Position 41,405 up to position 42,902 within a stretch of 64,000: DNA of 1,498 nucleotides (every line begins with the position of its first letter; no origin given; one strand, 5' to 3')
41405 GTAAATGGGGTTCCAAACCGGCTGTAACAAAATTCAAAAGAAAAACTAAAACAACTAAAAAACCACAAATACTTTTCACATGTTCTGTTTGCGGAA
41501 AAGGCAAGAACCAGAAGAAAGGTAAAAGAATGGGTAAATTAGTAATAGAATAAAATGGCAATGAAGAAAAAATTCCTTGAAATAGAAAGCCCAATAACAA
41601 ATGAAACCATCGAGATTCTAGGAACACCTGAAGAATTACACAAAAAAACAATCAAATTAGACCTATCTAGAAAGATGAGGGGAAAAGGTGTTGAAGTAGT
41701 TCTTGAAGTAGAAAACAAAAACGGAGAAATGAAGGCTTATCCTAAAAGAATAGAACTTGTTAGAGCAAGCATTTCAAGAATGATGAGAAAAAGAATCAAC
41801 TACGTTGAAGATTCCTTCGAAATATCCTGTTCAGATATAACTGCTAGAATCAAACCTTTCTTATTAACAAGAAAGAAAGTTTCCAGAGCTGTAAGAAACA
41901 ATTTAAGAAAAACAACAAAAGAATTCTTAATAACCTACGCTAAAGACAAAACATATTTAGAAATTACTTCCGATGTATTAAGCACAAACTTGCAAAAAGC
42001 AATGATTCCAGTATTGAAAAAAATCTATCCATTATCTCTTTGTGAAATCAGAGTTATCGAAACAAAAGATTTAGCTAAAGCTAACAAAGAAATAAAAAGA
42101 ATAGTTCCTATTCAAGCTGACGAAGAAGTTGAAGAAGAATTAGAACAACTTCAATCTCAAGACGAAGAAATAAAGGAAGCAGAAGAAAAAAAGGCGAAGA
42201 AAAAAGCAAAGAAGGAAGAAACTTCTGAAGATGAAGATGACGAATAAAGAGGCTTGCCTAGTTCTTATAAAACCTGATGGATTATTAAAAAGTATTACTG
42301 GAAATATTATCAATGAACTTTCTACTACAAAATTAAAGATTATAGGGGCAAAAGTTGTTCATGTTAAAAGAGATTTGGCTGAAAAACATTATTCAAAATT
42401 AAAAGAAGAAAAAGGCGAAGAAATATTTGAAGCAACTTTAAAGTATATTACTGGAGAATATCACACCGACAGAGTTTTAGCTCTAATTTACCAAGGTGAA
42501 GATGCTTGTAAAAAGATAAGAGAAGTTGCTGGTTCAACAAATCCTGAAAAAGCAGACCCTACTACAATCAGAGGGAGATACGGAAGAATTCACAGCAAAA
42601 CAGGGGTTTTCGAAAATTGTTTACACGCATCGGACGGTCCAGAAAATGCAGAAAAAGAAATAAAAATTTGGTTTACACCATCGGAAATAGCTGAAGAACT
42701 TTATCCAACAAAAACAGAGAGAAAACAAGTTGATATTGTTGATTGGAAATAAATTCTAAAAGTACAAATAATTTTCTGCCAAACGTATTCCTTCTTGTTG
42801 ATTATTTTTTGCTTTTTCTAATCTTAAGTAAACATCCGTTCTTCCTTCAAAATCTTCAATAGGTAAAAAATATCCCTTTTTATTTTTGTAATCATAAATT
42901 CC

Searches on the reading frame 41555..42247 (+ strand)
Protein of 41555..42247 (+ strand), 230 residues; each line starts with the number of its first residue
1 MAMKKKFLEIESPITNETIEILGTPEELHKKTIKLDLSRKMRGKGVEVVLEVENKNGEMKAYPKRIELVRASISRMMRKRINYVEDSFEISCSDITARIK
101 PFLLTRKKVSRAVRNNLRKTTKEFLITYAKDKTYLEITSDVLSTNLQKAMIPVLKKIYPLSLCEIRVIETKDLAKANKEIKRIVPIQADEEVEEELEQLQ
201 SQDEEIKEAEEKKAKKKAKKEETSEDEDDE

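Call 32: search_protein_families(library=pfam, proteins=[window:41555-42247:+], max_evalue=0.001)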
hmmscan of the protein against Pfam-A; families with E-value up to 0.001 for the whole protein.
window:41555-42247:+ (230 aa): 1 family
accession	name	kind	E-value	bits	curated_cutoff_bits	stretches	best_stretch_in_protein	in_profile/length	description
PF01015.23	Ribosomal_S3Ae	-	2.1e-10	40.9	29.3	1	36-169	51-186/191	Ribosomal S3Ae family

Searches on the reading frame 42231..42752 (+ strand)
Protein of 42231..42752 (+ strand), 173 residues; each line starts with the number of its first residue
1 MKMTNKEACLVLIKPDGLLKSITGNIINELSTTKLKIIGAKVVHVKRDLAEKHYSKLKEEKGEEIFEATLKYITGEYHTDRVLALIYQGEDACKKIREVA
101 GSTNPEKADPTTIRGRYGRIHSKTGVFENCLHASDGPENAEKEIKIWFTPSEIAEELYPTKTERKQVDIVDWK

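Call 32: search_protein_families(library=pfam, proteins=[window:42231-42752:+], max_evalue=0.001)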
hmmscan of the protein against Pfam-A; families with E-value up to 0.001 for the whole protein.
window:42231-42752:+ (173 aa): 1 family
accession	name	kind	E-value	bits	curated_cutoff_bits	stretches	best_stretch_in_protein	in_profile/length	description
PF00334.24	NDK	-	9.2e-35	119.9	27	1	7-153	1-135/135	Nucleoside diphosphate kinase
